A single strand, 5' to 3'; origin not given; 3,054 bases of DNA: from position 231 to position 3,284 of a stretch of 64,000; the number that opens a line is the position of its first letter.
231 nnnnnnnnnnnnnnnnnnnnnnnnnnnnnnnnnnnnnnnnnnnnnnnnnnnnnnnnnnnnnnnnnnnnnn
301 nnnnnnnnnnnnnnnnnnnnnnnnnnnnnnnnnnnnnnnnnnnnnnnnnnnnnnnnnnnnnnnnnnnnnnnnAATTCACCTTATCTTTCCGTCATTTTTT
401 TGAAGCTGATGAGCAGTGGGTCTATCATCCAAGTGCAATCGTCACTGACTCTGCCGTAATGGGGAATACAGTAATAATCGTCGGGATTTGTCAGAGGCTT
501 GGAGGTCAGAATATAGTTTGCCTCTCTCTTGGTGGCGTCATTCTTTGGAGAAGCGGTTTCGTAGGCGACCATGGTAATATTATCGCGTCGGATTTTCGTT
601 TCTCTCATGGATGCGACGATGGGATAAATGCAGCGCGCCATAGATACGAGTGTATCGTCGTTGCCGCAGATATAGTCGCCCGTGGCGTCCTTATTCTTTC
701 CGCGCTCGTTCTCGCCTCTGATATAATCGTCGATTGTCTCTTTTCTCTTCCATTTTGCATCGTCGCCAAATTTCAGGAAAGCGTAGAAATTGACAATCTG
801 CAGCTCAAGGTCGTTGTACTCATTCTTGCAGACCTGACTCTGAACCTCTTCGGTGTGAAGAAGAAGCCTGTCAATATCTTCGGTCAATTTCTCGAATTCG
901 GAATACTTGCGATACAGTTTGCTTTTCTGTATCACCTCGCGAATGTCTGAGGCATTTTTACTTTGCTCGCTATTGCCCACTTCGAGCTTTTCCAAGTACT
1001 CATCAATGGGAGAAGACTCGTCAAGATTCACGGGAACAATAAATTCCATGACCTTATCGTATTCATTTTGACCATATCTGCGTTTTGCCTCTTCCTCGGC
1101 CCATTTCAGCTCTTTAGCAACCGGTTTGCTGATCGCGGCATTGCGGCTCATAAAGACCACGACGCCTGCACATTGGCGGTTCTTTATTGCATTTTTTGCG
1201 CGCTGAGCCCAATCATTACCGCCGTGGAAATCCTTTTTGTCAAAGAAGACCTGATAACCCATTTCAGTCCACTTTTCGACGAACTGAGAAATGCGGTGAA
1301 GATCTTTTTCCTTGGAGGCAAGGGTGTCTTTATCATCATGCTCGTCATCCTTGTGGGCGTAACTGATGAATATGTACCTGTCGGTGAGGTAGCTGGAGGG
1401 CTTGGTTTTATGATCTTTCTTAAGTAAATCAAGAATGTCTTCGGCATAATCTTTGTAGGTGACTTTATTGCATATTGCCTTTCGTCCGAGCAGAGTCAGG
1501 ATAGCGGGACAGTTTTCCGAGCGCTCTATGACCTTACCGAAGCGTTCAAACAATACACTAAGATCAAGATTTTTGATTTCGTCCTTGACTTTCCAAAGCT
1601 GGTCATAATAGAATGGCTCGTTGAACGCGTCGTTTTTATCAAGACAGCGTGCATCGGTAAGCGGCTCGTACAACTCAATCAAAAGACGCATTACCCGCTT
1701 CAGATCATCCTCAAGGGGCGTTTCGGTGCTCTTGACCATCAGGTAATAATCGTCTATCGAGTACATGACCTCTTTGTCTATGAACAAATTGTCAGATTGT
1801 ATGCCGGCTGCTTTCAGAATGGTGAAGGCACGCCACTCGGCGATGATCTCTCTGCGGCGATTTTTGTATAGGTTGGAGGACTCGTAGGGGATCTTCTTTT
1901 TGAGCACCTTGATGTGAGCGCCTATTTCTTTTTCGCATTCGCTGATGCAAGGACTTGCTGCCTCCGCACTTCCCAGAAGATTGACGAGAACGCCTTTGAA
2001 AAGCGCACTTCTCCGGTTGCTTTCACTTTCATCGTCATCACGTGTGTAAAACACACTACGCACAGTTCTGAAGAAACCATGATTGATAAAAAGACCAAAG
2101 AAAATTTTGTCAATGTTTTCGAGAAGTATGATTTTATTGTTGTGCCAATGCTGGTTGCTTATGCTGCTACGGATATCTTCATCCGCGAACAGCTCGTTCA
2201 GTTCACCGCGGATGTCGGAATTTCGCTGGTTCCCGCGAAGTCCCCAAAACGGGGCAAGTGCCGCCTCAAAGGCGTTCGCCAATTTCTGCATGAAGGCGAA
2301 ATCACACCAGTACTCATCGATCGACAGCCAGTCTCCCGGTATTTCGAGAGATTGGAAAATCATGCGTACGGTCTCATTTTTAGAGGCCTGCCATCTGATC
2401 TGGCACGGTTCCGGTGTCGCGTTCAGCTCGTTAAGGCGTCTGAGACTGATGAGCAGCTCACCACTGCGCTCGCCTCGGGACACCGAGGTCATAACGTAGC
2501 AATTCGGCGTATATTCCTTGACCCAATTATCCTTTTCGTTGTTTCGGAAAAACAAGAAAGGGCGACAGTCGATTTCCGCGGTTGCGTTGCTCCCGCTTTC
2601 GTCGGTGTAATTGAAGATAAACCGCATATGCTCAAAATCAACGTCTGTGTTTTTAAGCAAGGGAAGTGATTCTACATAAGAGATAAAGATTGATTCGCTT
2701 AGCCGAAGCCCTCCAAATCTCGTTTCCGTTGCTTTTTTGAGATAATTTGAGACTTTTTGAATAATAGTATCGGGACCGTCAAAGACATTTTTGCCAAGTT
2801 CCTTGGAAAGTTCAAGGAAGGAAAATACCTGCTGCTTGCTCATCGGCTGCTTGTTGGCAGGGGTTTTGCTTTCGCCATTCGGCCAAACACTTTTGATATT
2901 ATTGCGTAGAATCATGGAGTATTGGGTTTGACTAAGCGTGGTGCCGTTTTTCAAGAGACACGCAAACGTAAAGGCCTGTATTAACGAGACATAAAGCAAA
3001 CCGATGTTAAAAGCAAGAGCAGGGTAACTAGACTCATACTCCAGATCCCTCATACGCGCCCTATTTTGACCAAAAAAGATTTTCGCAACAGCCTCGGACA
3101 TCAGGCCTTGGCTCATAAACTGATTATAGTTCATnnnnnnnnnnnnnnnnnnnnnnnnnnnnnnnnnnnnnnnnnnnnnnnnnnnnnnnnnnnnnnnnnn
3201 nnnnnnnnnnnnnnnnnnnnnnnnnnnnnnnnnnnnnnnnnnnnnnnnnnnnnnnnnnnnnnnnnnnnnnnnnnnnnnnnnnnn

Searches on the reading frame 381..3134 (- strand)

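Call 24: search_protein_families(library=pfam, proteins=[window:381-3134:-], max_evalue=0.00001)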
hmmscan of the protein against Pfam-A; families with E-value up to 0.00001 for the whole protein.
window:381-3134:- (917 aa): 1 family
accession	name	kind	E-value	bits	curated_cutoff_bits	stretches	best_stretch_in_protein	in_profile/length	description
PF13676.11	TIR_2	-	5.6e-09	37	28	1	588-709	1-98/122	TIR domain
